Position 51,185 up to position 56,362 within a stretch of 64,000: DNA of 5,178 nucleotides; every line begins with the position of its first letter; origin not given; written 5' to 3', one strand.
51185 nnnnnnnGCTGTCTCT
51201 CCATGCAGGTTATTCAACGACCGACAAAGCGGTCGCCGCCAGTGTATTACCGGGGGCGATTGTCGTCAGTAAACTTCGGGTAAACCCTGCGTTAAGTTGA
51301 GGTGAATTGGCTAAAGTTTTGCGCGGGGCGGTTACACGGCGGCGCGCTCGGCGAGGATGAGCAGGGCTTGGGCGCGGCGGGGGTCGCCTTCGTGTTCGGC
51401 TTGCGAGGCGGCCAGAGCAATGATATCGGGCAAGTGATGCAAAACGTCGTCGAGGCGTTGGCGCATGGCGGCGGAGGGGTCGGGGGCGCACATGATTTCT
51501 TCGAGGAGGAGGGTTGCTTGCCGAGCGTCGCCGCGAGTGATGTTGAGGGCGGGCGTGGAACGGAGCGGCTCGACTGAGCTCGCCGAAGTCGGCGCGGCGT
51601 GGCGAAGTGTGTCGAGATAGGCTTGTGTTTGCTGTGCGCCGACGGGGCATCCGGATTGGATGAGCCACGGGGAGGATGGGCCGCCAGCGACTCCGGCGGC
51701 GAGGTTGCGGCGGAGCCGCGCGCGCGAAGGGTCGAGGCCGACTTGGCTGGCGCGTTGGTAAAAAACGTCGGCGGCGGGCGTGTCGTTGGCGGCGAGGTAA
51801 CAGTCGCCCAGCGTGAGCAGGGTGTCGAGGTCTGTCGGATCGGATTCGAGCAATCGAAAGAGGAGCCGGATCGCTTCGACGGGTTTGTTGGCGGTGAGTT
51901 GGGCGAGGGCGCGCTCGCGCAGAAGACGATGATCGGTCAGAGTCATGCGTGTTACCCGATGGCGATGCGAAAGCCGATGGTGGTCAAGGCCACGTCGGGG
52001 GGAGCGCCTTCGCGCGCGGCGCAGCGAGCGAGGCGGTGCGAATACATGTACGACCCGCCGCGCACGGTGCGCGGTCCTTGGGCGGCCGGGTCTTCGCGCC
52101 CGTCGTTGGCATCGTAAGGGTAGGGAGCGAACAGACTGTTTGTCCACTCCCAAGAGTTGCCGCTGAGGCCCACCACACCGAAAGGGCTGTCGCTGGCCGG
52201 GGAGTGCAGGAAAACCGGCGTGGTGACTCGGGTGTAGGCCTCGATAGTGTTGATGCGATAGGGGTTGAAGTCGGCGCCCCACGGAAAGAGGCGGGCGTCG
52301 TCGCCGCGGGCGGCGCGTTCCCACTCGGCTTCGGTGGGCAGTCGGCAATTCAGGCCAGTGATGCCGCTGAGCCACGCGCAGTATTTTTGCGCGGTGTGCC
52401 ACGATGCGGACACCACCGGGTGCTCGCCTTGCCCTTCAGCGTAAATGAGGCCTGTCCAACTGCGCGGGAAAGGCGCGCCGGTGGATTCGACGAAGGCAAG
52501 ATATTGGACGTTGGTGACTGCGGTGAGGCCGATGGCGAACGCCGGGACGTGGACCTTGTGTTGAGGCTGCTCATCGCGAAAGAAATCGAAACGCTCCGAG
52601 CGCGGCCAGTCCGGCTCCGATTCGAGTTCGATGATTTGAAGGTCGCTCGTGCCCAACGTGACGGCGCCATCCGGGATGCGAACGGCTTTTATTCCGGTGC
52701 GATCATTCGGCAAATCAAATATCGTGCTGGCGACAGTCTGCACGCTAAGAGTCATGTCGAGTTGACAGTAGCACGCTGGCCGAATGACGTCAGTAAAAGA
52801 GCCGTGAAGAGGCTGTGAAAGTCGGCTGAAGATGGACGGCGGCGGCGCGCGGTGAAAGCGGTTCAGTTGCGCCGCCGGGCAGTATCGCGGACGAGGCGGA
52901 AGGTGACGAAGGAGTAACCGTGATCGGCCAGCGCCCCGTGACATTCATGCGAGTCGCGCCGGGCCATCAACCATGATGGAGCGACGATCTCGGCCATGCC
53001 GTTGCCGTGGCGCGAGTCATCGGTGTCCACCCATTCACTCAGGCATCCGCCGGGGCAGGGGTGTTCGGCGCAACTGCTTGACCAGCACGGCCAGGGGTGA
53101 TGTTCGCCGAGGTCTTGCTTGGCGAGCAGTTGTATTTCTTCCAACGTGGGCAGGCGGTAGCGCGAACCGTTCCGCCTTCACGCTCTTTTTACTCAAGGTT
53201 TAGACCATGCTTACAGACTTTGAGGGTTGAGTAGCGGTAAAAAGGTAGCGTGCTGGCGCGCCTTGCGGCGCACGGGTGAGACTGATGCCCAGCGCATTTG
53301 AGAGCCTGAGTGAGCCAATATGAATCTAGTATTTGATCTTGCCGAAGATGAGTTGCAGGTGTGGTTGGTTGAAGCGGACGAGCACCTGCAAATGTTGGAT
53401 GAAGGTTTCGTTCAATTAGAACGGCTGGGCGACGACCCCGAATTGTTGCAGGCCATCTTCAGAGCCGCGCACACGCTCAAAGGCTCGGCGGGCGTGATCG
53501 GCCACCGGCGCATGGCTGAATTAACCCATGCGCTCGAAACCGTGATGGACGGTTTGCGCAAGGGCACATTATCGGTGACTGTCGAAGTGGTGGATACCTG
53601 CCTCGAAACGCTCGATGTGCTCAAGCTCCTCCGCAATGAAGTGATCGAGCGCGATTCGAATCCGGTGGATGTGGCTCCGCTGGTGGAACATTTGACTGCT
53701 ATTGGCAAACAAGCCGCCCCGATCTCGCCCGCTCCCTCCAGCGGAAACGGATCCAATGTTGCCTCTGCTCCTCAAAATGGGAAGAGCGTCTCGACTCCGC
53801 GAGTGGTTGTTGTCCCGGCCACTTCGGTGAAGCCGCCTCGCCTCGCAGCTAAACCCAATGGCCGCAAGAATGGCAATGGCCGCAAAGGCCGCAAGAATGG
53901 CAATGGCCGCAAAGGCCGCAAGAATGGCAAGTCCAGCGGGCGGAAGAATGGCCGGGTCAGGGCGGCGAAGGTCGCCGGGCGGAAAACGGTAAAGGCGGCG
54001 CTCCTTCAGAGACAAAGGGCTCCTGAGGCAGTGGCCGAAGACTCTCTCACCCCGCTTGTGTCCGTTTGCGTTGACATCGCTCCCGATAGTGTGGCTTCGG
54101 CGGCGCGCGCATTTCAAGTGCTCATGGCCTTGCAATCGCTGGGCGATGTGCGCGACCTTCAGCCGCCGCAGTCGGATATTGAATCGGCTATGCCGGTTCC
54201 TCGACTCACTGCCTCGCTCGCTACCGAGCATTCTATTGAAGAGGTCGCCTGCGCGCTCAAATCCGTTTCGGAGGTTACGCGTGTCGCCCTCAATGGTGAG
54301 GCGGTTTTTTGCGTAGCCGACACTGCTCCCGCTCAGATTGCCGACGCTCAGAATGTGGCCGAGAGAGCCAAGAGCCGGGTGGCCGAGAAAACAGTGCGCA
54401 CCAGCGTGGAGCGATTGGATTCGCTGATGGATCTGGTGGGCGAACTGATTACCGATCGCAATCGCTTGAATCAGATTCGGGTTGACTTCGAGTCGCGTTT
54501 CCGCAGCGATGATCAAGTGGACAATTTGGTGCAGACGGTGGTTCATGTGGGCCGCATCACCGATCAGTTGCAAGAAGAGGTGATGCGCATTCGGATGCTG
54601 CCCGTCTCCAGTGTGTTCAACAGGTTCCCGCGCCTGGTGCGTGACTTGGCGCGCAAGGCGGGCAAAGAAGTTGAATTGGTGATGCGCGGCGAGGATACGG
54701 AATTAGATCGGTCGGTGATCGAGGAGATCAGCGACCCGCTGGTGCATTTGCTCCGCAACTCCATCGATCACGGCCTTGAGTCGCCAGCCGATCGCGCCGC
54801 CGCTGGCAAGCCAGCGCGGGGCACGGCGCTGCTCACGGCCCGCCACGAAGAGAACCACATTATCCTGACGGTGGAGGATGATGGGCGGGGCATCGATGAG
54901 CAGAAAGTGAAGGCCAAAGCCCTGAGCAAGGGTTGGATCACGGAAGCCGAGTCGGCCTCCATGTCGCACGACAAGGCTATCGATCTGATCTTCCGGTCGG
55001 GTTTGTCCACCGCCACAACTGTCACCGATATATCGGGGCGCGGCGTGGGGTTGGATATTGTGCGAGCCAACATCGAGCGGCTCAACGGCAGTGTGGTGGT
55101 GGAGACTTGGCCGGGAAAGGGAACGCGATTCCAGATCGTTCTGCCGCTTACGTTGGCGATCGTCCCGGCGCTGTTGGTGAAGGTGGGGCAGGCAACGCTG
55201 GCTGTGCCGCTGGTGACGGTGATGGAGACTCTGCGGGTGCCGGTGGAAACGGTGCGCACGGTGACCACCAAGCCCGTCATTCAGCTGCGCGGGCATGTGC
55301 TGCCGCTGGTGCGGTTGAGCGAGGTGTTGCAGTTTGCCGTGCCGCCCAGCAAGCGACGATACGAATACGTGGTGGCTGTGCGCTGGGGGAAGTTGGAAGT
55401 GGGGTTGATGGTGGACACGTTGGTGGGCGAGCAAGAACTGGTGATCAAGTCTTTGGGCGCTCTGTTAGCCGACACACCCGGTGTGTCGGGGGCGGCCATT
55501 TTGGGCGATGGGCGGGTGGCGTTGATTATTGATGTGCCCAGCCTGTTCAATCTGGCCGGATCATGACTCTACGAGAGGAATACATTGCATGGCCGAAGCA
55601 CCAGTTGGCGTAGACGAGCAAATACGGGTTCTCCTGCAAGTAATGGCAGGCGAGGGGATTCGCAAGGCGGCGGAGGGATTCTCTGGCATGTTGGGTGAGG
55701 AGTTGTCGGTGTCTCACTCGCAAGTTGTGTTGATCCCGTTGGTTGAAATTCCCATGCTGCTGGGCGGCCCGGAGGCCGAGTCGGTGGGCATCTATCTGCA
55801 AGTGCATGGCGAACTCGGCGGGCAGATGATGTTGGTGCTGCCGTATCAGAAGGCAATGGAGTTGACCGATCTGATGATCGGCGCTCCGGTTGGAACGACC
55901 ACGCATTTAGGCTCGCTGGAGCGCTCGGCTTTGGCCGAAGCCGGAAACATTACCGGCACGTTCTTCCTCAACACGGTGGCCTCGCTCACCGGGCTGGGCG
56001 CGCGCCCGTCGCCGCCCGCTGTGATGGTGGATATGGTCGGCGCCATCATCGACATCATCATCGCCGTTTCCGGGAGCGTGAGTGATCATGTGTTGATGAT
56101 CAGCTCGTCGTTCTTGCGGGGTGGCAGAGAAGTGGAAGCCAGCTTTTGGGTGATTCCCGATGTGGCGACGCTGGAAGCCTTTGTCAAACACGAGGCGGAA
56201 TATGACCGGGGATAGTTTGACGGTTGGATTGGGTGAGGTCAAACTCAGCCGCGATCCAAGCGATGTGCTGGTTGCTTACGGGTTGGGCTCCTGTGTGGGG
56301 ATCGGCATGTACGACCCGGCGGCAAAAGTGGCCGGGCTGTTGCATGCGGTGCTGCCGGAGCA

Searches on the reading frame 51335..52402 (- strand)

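Call 30: search_protein_families(library=pfam, proteins=[window:51335-52402:-], max_evalue=0.001)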
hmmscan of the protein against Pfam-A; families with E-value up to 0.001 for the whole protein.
window:51335-52402:- (356 aa): 1 family
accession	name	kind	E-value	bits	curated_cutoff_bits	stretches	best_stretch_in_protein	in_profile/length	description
PF14559.12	TPR_19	-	1.4e-06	28.9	25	1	169-227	2-61/68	Tetratricopeptide repeat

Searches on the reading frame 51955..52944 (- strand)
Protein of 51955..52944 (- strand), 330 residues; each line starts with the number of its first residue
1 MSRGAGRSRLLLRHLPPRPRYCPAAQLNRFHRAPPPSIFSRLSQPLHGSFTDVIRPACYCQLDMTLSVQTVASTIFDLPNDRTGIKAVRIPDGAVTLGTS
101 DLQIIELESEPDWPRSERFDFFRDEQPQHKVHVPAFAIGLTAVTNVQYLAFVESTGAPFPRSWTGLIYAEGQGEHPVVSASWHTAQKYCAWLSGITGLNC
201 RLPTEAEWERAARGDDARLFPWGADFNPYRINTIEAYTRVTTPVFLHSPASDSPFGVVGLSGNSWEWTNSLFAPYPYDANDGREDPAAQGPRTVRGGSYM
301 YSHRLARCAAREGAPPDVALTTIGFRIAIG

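Call 84: search_protein_families(library=pfam, proteins=[window:51955-52944:-], max_evalue=0.001)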
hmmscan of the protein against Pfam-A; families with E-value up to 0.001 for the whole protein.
window:51955-52944:- (330 aa): 1 family
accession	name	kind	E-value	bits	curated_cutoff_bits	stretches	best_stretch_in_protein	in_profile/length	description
PF03781.23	FGE-sulfatase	-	1.7e-43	149.6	23.3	1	87-328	5-254/255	Sulfatase-modifying factor enzyme 1-like domain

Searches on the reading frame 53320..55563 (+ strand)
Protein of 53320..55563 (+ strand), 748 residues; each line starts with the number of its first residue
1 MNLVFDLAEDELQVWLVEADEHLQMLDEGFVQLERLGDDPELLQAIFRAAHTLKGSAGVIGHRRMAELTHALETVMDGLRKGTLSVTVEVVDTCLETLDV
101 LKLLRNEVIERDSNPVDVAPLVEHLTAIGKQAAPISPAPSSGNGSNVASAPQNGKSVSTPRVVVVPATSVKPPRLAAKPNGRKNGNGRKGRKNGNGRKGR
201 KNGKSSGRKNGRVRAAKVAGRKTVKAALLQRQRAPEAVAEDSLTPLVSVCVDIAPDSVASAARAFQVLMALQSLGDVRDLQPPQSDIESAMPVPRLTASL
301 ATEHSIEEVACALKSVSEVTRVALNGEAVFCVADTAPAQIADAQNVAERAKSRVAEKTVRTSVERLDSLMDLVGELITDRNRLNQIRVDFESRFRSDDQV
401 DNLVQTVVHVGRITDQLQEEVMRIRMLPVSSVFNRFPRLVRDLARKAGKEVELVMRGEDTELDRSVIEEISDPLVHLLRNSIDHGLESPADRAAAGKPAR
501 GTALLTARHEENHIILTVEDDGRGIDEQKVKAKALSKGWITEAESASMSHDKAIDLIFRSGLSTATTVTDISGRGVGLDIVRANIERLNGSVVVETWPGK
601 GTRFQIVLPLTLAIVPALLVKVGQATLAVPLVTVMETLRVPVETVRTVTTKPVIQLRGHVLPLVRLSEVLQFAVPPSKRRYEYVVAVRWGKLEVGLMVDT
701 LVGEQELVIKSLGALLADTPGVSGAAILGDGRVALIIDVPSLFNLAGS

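Call 30: search_protein_families(library=pfam, proteins=[window:53320-55563:+], max_evalue=0.001)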
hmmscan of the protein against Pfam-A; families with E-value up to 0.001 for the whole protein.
window:53320-55563:+ (748 aa): 5 families
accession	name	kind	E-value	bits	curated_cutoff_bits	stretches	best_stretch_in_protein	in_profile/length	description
PF01584.24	CheW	-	5.9e-27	94.4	23.5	1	617-744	2-135/138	CheW-like domain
PF02518.31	HATPase_c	-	6.8e-18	65.6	26.4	1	472-611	4-110/111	Histidine kinase-, DNA gyrase B-, and HSP90-like ATPase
PF01627.28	Hpt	-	1.3e-16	61.1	24.6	1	12-99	3-79/84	Hpt domain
PF02895.20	H-kinase_dim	-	3.1e-16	60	23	1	357-424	2-68/68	Signal transducing histidine kinase, homodimeric domain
PF07194.16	P2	-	3.7e-10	40.2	23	1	249-324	4-79/81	P2 response regulator binding domain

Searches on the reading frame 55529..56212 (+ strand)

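Call 84: search_protein_families(library=pfam, proteins=[window:55529-56212:+], max_evalue=0.001)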
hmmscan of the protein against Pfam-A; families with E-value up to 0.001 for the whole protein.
window:55529-56212:+ (228 aa): 1 family
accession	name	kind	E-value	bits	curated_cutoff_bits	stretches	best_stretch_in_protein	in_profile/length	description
PF04509.17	CheC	-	0.0002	21.7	22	1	131-166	2-37/38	CheC-like family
